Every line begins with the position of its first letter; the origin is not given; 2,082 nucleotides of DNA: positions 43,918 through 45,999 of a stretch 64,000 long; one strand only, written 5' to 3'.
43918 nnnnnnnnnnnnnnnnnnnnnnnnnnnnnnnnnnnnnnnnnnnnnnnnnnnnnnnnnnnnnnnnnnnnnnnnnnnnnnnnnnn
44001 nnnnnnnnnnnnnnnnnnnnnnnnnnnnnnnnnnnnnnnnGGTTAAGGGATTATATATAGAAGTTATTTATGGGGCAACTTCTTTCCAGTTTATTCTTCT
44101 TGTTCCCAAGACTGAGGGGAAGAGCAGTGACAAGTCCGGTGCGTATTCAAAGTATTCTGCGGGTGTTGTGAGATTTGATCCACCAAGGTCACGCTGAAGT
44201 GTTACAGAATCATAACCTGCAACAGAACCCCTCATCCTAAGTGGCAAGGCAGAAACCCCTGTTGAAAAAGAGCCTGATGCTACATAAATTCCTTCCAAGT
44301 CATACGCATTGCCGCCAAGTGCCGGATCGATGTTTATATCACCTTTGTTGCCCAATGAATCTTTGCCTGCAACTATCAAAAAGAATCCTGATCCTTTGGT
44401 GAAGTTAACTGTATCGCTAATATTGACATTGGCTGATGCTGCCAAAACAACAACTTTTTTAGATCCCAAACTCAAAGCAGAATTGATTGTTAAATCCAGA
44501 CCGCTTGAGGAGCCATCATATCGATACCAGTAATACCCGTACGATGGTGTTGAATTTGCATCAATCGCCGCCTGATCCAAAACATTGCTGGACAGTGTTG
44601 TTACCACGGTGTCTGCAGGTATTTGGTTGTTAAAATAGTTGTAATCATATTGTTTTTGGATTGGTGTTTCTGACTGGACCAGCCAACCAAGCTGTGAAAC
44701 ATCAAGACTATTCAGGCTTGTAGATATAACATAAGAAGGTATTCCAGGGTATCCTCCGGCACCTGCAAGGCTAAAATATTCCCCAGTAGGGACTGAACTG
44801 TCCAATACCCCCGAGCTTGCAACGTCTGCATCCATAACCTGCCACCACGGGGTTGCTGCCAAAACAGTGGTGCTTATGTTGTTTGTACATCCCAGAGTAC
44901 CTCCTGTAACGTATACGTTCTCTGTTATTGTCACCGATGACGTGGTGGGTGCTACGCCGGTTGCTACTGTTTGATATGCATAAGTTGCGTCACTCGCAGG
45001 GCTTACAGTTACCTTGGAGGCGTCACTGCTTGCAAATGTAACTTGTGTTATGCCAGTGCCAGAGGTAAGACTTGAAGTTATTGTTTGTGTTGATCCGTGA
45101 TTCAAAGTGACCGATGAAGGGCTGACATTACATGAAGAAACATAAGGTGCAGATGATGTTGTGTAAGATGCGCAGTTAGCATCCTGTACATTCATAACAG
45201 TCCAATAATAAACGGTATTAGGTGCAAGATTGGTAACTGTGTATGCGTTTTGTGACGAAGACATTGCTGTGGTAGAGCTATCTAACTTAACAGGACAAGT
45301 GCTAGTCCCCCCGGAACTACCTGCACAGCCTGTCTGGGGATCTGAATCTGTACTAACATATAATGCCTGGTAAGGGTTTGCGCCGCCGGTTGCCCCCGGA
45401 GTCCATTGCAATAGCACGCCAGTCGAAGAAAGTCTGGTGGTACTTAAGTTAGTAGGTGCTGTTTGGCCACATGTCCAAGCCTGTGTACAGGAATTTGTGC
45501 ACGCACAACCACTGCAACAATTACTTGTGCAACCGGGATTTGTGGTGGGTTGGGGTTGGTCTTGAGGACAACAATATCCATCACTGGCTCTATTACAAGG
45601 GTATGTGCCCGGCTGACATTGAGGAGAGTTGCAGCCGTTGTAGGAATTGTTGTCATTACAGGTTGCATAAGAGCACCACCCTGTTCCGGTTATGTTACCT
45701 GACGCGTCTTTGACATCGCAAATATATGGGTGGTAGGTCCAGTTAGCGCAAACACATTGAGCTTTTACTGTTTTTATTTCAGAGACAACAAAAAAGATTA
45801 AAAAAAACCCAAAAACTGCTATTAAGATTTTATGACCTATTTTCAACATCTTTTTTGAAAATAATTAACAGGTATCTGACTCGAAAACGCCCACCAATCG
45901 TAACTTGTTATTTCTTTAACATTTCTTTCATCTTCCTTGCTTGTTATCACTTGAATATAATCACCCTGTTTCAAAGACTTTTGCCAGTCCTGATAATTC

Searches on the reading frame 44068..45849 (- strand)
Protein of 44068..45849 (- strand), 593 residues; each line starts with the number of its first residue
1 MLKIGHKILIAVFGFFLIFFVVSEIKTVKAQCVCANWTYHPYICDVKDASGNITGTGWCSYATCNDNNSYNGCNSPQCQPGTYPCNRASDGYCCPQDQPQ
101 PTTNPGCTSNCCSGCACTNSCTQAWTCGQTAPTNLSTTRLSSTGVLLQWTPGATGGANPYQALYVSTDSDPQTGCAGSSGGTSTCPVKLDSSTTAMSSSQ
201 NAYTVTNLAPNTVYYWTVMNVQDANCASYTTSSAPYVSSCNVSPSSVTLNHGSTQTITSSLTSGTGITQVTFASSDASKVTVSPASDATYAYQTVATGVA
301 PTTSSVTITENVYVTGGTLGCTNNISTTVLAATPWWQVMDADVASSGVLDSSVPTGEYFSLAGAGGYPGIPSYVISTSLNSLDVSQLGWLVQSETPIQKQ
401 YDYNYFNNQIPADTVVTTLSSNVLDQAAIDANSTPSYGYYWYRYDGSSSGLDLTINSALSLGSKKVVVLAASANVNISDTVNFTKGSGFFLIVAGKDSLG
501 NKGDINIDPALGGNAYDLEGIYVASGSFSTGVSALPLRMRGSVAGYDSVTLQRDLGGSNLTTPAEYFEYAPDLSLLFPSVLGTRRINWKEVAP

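Call 55: search_protein_families(library=pfam, proteins=[window:44068-45849:-], max_evalue=0.0001)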
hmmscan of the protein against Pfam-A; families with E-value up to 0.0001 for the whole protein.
window:44068-45849:- (593 aa): 1 family
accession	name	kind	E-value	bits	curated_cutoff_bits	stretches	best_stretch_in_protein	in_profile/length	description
PF00041.27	fn3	-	2.9e-06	27.8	25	1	131-223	2-71/84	Fibronectin type III domain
